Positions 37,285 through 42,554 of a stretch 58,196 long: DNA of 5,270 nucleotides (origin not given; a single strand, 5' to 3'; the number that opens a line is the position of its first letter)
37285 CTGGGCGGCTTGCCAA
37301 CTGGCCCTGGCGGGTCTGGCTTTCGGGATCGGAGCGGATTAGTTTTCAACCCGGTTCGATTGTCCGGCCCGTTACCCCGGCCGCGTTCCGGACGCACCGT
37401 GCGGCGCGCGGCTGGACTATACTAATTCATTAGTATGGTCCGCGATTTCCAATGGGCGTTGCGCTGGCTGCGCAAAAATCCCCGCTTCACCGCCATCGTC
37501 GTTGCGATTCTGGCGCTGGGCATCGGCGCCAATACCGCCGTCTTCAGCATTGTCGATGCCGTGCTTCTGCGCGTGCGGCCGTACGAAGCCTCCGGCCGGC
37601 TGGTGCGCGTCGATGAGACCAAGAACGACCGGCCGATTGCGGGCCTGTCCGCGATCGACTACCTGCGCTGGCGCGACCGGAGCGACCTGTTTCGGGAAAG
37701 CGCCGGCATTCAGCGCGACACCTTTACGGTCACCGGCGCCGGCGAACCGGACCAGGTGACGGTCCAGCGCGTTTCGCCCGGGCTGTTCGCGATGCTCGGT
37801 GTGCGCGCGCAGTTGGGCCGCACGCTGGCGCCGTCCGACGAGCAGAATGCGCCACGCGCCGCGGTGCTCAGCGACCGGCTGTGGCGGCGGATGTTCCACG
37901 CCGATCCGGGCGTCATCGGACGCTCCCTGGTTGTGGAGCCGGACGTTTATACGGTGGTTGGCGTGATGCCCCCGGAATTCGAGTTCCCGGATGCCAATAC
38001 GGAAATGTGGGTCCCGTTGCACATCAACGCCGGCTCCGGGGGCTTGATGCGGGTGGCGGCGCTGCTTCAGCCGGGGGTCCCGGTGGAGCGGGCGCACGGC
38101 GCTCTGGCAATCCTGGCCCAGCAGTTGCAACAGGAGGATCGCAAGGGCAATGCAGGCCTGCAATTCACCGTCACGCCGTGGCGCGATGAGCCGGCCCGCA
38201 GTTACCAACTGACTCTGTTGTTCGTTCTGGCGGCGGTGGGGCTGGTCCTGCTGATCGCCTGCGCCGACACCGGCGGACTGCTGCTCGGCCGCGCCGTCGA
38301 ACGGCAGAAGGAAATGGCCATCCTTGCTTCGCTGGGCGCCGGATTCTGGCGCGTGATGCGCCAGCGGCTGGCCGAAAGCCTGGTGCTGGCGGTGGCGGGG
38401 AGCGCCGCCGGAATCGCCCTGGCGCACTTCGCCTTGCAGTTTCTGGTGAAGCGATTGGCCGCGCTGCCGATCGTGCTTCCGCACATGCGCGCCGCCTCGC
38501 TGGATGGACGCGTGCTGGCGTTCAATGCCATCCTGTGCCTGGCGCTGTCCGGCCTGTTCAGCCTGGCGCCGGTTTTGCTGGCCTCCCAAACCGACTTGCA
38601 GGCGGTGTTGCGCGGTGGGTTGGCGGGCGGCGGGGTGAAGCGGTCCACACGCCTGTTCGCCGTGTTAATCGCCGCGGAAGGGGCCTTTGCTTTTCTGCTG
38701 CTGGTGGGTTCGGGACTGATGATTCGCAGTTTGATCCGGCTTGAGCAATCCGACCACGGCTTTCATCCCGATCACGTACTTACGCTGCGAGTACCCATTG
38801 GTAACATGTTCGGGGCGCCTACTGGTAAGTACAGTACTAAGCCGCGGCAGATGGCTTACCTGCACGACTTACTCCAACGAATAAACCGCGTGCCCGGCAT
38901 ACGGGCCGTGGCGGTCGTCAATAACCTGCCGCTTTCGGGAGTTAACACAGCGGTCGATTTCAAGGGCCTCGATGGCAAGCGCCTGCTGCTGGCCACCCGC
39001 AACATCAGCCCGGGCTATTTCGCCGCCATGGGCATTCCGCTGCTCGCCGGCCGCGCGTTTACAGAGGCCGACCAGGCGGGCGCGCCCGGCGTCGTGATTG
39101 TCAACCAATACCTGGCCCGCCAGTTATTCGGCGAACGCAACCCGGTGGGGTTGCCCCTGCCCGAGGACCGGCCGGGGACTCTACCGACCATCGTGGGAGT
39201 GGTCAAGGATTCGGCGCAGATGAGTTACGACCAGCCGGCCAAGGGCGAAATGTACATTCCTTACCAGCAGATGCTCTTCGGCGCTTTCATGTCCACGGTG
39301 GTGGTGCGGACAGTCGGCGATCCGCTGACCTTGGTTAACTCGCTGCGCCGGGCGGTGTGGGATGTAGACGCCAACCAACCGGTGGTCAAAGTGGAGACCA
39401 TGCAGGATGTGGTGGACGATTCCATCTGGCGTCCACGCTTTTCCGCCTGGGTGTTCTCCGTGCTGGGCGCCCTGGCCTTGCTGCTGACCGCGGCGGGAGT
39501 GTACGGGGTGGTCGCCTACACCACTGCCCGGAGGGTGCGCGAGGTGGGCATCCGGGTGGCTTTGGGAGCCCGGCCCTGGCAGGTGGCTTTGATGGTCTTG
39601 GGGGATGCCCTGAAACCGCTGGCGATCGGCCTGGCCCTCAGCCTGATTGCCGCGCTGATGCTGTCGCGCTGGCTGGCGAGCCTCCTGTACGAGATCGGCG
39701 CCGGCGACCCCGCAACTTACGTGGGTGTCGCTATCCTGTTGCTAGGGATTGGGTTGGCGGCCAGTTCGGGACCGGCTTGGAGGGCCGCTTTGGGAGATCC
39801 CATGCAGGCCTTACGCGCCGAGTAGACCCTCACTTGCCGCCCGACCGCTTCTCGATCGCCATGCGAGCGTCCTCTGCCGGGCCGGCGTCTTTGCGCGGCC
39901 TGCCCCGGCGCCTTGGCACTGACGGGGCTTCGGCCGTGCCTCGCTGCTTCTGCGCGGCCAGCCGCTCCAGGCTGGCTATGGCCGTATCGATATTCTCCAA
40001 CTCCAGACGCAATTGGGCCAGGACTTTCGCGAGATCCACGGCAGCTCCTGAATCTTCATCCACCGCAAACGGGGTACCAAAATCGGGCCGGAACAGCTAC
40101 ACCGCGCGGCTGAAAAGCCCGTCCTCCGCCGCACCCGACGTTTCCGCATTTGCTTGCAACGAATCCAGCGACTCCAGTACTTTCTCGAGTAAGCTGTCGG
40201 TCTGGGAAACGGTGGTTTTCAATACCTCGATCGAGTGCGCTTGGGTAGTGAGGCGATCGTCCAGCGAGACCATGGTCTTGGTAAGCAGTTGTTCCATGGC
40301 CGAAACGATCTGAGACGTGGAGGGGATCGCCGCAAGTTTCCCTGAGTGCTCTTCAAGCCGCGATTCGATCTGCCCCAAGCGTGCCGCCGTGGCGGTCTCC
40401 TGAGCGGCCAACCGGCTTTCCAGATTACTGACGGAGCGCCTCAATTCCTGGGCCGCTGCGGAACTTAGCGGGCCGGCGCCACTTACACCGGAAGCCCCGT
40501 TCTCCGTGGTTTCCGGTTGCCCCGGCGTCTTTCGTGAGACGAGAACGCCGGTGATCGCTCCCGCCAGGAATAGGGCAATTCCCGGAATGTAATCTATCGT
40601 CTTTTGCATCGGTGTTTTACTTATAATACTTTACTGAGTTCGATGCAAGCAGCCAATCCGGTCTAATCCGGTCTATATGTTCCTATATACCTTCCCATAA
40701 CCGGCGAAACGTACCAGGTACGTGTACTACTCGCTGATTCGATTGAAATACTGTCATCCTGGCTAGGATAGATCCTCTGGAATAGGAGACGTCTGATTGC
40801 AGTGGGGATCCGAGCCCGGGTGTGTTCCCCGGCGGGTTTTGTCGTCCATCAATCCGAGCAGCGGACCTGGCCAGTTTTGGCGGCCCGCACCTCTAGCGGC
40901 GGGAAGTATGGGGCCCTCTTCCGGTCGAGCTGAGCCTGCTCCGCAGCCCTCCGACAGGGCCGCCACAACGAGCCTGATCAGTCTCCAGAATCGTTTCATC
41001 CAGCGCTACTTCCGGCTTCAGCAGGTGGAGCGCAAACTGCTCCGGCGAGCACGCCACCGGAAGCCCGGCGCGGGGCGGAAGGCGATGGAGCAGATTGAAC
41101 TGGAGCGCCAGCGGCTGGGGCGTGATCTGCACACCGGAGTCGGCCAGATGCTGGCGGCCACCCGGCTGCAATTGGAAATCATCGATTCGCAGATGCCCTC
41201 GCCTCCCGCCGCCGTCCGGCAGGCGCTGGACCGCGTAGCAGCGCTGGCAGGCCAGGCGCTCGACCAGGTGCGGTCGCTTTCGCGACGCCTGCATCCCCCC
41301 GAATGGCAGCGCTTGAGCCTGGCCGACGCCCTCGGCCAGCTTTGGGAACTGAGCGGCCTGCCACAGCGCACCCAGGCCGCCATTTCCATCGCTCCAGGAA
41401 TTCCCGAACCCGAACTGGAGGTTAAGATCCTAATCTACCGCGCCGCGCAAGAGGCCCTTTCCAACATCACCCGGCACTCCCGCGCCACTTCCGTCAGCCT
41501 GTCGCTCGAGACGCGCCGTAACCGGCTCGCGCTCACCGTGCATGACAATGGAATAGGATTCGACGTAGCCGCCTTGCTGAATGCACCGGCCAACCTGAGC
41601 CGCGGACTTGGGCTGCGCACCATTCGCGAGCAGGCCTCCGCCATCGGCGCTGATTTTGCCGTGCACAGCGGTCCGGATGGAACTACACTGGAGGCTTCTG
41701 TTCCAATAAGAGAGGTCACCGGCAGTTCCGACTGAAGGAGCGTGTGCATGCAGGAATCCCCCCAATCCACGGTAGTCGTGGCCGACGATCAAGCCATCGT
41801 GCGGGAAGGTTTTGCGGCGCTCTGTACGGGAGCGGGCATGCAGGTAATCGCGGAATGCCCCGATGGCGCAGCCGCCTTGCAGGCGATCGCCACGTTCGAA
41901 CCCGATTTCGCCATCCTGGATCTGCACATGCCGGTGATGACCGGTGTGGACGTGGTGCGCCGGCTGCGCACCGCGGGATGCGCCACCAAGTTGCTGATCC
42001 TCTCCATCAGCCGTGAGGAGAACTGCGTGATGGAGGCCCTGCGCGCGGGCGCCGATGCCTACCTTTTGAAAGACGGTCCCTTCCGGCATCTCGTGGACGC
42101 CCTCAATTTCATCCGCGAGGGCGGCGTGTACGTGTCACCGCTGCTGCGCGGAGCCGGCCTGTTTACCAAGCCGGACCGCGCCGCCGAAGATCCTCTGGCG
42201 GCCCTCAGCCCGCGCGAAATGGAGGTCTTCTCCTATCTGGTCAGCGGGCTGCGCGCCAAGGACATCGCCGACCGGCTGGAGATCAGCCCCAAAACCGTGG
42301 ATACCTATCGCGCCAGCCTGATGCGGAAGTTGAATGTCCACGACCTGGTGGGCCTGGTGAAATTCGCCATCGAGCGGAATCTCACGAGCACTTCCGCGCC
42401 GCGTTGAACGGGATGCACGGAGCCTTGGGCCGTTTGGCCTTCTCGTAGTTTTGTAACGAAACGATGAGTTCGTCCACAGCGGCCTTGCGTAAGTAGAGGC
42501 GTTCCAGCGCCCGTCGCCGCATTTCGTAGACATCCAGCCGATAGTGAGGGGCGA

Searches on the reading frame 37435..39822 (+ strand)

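Call 60: search_protein_families(library=pfam, proteins=[window:37435-39822:+], max_evalue=0.00001)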
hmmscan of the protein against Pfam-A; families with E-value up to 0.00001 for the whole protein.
window:37435-39822:+ (796 aa): 2 families
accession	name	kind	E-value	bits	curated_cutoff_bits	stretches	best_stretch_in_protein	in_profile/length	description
PF12704.14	MacB_PCD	-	5.2e-41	141.7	27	2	19-223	1-203/207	MacB-like periplasmic core domain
PF02687.27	FtsX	-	3.1e-17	63.2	25.5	2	676-784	2-115/120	FtsX-like permease C-terminal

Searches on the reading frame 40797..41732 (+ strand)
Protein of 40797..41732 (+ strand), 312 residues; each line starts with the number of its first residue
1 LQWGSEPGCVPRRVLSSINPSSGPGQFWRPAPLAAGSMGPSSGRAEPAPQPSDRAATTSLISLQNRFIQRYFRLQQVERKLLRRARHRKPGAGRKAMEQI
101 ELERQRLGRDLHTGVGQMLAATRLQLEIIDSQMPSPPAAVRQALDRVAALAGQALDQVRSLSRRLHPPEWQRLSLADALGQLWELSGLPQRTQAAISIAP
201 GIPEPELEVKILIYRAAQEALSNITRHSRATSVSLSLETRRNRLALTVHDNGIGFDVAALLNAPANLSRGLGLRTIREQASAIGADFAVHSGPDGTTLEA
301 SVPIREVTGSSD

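Call 60: search_protein_families(library=pfam, proteins=[window:40797-41732:+], max_evalue=0.00001)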
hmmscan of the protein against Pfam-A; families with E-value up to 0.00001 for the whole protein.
window:40797-41732:+ (312 aa): 3 families
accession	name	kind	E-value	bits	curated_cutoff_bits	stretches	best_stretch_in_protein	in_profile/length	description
PF07730.19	HisKA_3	-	2e-15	57.5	24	1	103-168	1-66/68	Histidine kinase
PF02518.31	HATPase_c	-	3.7e-10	40.7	26.4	1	211-304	4-109/111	Histidine kinase-, DNA gyrase B-, and HSP90-like ATPase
PF13581.12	HATPase_c_2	-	1.1e-07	32.3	27.4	1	216-300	35-125/127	Histidine kinase-like ATPase domain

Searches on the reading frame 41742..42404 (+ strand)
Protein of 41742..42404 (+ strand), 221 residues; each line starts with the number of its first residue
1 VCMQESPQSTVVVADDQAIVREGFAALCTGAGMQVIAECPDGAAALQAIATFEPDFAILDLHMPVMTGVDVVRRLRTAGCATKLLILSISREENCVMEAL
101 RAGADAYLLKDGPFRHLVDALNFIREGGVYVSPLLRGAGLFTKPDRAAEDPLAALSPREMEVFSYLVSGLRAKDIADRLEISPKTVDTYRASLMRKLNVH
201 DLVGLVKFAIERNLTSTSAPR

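Call 60: search_protein_families(library=pfam, proteins=[window:41742-42404:+], max_evalue=0.00001)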
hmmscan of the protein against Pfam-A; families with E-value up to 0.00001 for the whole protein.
window:41742-42404:+ (221 aa): 3 families
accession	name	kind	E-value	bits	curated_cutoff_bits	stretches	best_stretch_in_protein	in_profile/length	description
PF00072.30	Response_reg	-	1.8e-22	80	30.2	1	11-121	1-110/111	Response regulator receiver domain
PF00196.25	GerE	-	3.8e-20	71.7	23.5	1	154-209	2-57/57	Bacterial regulatory proteins, luxR family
PF08281.18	Sigma70_r4_2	-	2.2e-06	27.6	25.7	1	152-191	8-48/54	Sigma-70, region 4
